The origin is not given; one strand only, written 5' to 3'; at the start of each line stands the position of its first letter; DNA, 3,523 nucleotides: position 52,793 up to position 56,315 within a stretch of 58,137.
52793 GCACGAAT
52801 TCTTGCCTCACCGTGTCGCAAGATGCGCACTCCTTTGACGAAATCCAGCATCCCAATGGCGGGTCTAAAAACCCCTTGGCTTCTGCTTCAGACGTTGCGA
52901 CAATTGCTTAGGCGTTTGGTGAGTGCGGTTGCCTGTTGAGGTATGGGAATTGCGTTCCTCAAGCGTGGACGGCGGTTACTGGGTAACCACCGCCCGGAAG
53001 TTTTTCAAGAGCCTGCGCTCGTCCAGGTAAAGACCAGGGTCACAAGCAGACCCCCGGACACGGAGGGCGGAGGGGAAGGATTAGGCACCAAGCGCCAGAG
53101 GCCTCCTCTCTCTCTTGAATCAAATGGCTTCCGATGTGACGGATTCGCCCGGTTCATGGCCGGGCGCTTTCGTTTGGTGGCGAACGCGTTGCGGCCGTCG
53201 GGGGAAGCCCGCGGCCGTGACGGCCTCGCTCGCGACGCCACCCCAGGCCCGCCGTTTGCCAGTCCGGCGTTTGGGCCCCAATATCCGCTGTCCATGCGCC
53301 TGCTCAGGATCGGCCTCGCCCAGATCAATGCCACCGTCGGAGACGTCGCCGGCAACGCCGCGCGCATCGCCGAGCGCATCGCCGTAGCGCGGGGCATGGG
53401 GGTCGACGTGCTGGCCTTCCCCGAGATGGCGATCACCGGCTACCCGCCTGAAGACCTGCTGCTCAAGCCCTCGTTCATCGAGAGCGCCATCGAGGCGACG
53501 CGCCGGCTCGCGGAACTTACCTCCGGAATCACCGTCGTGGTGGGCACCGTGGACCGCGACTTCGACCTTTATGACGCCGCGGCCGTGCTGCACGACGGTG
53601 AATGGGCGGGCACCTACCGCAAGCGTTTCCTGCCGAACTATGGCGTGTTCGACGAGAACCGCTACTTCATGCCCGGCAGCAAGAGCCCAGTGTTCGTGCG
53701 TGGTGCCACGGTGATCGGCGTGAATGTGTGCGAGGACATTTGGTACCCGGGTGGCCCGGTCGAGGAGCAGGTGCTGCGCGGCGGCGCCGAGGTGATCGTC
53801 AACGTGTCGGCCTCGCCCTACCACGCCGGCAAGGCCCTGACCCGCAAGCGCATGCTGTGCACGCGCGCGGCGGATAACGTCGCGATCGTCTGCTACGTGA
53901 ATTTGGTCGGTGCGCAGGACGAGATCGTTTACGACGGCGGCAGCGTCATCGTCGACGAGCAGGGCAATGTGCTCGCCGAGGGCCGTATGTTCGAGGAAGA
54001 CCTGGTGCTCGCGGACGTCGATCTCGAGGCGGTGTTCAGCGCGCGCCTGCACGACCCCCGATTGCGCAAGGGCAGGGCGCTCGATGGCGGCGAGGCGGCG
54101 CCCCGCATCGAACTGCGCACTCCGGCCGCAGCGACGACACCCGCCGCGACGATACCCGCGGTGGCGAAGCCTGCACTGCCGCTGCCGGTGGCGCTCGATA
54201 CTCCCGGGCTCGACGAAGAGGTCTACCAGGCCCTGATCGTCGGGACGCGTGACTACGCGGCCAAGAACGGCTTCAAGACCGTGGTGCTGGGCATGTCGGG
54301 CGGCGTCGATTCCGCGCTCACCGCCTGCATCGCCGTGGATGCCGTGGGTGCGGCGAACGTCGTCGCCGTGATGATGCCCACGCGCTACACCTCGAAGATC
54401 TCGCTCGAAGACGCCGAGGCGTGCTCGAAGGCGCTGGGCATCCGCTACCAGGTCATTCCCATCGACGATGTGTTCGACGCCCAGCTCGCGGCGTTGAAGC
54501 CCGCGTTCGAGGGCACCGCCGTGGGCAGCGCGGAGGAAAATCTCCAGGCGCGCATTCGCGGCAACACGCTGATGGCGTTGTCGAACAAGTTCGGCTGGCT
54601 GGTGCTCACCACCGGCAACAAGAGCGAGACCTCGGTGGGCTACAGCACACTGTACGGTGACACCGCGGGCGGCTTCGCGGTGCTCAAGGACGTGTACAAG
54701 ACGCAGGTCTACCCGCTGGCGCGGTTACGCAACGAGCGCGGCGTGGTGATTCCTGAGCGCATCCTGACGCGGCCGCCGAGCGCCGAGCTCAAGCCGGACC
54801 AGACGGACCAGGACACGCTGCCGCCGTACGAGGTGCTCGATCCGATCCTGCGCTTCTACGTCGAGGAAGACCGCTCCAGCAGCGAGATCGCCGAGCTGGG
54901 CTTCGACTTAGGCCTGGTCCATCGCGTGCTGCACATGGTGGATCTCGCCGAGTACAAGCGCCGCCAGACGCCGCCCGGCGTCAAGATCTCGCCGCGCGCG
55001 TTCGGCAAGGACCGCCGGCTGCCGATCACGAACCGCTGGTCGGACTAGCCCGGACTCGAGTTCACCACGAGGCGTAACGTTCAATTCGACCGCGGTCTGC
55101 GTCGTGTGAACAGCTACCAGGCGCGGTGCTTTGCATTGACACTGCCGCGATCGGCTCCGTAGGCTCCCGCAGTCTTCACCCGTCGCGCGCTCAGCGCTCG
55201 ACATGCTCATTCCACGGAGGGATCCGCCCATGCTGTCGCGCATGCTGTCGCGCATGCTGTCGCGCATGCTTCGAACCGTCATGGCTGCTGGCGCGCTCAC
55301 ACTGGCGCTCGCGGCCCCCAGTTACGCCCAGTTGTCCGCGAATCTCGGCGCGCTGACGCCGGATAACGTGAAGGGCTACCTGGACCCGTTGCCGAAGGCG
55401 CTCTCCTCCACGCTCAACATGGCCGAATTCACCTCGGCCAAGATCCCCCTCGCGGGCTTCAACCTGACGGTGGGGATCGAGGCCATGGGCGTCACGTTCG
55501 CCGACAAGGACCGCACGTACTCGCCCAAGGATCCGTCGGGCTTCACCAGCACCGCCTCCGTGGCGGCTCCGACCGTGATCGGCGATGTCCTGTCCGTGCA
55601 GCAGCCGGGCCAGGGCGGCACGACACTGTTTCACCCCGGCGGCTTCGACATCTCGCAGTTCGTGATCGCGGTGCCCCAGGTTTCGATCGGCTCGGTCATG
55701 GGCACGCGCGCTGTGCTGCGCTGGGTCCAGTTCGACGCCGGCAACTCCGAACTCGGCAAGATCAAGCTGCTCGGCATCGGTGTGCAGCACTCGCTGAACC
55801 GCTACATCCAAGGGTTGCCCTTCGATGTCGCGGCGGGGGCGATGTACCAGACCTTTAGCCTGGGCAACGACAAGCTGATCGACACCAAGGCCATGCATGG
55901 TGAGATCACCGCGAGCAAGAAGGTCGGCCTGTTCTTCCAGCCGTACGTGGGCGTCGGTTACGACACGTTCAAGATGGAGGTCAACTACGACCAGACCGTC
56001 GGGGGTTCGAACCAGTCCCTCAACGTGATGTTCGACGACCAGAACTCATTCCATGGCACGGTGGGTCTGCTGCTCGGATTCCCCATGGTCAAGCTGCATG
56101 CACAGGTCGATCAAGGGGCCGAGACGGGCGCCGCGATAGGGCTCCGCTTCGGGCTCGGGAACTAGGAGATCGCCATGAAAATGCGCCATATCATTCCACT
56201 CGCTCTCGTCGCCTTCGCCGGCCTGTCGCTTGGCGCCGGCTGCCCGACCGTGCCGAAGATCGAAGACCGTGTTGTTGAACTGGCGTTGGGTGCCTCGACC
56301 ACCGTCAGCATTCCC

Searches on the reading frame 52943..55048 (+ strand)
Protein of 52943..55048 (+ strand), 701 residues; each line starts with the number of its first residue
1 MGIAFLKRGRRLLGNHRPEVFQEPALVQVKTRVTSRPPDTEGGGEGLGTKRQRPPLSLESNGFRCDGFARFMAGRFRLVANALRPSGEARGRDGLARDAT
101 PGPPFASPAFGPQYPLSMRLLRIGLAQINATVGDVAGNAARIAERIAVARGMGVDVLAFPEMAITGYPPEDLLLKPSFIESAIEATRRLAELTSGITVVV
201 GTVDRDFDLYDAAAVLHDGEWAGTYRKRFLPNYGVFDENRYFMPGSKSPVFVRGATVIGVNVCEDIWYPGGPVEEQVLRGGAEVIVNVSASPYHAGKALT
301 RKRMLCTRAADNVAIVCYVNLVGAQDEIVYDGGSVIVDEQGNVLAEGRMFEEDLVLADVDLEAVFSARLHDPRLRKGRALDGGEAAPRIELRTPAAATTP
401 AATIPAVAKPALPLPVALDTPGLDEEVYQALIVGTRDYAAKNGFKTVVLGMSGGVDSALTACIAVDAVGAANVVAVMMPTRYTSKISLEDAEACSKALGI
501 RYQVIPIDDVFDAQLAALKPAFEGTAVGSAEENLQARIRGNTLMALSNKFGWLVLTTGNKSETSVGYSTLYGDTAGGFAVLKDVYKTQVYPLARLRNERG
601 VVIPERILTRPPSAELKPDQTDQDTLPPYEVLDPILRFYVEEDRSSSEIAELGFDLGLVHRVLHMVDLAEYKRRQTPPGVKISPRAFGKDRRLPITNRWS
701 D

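Call 9: search_protein_families(library=pfam, proteins=[window:52943-55048:+], max_evalue=0.01)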
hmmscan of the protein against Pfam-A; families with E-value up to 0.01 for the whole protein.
window:52943-55048:+ (701 aa): 3 families
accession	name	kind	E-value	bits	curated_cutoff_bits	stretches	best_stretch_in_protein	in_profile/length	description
PF02540.23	NAD_synthase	-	1.6e-72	244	21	1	429-675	3-241/242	NAD synthase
PF00795.27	CN_hydrolase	-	8e-34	117.6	23.2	1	122-367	1-254/256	Carbon-nitrogen hydrolase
PF03054.22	tRNA_Me_trans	-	0.00019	21.6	20.6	1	446-506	2-71/202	tRNA methyl transferase HUP domain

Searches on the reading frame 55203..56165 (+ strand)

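Call 9: search_protein_families(library=pfam, proteins=[window:55203-56165:+], max_evalue=0.01)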
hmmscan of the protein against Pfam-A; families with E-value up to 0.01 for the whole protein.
window:55203-56165:+ (320 aa): 1 family
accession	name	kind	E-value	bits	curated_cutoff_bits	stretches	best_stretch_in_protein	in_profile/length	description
PF20230.4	DUF6588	-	2.6e-32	112.7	27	1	34-317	14-318/319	Family of unknown function (DUF6588)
